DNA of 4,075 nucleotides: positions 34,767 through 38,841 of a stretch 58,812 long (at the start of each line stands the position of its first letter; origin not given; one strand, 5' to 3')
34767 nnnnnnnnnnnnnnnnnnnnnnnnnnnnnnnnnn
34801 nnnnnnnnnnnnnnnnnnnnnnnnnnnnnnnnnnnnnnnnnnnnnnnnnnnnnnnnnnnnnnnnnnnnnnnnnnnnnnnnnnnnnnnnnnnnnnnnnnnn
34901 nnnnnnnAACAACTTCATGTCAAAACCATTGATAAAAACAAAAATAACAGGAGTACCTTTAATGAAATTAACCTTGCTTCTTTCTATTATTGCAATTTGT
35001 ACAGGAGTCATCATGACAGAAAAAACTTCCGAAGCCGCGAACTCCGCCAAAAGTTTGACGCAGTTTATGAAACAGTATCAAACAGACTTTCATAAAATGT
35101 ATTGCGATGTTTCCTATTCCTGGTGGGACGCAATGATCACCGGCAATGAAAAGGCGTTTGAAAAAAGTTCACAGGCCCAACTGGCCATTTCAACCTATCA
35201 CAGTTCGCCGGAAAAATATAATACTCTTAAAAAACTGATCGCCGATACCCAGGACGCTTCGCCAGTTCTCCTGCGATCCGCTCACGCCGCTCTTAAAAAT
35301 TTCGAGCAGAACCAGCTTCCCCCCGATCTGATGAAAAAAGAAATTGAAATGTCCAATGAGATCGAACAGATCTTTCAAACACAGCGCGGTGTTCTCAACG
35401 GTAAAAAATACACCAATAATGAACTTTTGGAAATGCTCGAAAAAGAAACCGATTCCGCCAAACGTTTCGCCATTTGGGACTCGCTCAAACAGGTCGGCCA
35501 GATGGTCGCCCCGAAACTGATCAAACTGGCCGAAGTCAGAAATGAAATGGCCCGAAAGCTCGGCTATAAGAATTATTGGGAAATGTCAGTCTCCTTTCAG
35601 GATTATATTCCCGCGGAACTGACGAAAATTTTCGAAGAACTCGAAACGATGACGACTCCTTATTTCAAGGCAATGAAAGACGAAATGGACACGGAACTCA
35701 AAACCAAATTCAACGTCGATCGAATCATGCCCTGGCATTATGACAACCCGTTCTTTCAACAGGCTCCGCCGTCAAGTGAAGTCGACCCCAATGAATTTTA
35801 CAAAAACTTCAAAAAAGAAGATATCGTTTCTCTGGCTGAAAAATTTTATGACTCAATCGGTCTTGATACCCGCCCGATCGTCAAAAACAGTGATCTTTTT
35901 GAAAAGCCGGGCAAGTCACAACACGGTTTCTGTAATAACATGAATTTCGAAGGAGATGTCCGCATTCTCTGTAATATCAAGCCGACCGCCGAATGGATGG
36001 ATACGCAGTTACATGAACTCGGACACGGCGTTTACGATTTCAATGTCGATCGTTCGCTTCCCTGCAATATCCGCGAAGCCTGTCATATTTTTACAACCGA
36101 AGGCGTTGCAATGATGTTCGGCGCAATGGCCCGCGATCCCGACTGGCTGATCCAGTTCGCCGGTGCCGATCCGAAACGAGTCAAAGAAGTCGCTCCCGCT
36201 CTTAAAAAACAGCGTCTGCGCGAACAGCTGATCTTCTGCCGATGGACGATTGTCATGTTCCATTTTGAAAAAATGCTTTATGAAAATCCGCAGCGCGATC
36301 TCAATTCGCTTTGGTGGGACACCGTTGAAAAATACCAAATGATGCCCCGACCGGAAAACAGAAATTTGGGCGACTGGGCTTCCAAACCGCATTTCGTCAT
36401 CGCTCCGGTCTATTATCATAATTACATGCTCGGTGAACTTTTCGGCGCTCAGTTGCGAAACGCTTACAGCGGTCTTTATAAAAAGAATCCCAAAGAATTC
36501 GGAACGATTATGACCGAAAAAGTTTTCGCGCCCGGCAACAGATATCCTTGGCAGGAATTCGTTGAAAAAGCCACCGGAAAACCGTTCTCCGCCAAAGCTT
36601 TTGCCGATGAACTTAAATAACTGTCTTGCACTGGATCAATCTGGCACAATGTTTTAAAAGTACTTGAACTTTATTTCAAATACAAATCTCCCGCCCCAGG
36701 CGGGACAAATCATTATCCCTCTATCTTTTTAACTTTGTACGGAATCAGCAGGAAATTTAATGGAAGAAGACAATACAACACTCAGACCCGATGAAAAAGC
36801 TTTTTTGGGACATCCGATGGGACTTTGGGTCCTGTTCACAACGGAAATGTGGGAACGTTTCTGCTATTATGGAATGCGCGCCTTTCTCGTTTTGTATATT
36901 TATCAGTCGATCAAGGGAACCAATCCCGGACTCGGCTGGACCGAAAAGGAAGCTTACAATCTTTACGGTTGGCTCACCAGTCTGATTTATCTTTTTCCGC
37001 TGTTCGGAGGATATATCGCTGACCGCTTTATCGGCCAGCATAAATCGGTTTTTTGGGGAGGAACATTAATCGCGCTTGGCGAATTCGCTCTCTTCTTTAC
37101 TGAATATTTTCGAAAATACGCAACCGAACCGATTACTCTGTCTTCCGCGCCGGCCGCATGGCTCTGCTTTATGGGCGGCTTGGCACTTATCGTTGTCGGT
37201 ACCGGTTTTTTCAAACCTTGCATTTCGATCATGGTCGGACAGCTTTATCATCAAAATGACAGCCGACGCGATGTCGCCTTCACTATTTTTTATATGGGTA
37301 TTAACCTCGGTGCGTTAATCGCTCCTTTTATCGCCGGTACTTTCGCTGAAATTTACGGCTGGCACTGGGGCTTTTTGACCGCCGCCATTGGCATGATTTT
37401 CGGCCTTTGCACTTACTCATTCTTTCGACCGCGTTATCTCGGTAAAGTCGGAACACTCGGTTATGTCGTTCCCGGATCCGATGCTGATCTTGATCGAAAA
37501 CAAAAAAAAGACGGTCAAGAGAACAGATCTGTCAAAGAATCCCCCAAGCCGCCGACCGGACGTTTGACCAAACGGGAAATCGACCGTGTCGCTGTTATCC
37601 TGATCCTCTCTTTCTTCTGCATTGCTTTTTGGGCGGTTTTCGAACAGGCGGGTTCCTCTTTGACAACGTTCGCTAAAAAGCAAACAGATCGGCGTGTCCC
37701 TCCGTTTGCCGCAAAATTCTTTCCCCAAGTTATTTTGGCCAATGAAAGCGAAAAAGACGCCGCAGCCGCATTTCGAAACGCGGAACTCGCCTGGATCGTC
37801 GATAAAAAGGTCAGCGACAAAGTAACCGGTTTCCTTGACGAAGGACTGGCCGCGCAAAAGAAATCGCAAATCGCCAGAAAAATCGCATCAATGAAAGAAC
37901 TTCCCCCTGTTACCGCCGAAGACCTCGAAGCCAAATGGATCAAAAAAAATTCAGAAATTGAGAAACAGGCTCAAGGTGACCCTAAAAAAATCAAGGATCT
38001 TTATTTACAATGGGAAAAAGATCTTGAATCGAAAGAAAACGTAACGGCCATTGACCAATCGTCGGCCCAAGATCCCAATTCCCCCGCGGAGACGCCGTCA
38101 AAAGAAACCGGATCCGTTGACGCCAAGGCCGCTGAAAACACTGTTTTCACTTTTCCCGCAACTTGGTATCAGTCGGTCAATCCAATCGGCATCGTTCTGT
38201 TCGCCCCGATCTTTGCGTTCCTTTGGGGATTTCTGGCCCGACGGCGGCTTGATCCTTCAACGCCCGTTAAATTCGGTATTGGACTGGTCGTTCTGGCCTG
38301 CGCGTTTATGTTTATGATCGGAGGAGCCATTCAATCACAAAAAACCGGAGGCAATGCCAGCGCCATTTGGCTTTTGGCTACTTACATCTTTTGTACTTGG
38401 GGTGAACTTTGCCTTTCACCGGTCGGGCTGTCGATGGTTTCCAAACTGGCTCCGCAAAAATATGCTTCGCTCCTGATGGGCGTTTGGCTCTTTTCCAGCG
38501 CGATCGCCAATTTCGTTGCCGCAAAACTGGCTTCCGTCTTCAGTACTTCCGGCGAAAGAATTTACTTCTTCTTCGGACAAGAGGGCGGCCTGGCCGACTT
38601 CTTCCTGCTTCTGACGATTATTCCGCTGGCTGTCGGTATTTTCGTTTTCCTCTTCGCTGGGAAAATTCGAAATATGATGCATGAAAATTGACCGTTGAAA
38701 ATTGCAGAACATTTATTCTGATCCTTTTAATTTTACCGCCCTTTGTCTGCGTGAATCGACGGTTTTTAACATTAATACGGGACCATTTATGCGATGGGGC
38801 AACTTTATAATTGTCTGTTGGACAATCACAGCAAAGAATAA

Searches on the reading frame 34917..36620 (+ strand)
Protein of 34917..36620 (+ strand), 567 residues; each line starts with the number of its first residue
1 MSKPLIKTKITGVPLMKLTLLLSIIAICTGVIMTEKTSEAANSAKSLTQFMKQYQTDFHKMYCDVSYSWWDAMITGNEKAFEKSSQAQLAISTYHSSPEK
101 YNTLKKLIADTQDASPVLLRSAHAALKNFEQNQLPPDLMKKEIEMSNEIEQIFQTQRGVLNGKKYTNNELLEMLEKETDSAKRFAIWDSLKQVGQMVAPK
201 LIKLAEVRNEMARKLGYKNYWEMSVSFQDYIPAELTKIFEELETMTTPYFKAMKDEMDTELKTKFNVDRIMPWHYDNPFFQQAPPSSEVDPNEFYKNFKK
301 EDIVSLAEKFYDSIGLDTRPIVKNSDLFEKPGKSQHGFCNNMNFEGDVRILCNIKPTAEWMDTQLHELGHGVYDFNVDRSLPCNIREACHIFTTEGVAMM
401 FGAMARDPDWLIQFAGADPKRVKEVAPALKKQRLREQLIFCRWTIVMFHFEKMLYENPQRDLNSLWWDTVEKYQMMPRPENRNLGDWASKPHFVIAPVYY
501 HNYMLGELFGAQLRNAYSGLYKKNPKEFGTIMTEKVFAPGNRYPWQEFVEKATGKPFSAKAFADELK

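Call 29: search_protein_families(library=pfam, proteins=[window:34917-36620:+], max_evalue=0.001)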
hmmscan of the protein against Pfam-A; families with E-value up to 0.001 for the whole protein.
window:34917-36620:+ (567 aa): 1 family
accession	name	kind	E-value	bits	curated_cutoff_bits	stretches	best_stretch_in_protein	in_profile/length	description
PF02074.21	Peptidase_M32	-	2e-12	46.9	25.1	2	293-381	193-274/489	Carboxypeptidase Taq (M32) metallopeptidase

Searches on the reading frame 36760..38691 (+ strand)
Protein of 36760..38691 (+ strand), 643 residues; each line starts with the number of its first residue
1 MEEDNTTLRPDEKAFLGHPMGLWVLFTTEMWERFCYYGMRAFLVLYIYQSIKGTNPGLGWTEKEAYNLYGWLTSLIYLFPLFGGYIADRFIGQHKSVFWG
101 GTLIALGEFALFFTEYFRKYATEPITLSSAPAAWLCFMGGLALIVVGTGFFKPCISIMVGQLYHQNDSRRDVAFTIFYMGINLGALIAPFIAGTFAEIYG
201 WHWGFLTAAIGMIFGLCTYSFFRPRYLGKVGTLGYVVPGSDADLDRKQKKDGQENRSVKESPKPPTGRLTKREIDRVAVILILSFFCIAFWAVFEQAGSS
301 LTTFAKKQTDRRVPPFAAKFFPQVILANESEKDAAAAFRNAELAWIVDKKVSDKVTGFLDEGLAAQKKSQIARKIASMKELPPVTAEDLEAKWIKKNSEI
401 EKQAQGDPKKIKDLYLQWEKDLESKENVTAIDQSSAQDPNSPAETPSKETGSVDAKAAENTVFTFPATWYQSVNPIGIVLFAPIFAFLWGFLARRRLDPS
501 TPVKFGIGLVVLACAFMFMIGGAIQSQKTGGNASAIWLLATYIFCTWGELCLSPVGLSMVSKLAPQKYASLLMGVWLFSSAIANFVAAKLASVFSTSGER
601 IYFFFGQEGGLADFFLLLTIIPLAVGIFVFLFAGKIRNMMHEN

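Call 8: search_protein_families(library=pfam, proteins=[window:36760-38691:+], max_evalue=0.01)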
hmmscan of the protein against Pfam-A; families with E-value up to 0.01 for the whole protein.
window:36760-38691:+ (643 aa): 3 families
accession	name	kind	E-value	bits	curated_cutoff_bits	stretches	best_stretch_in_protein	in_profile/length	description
PF00854.27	PTR2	-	1e-61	209.4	27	3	96-226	3-125/392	POT family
PF07690.21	MFS_1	-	2.6e-23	82.9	33.4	1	50-300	11-224/347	Major Facilitator Superfamily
PF00083.30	Sugar_tr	-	0.0069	15.8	22.3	1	507-608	322-415/452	Sugar (and other) transporter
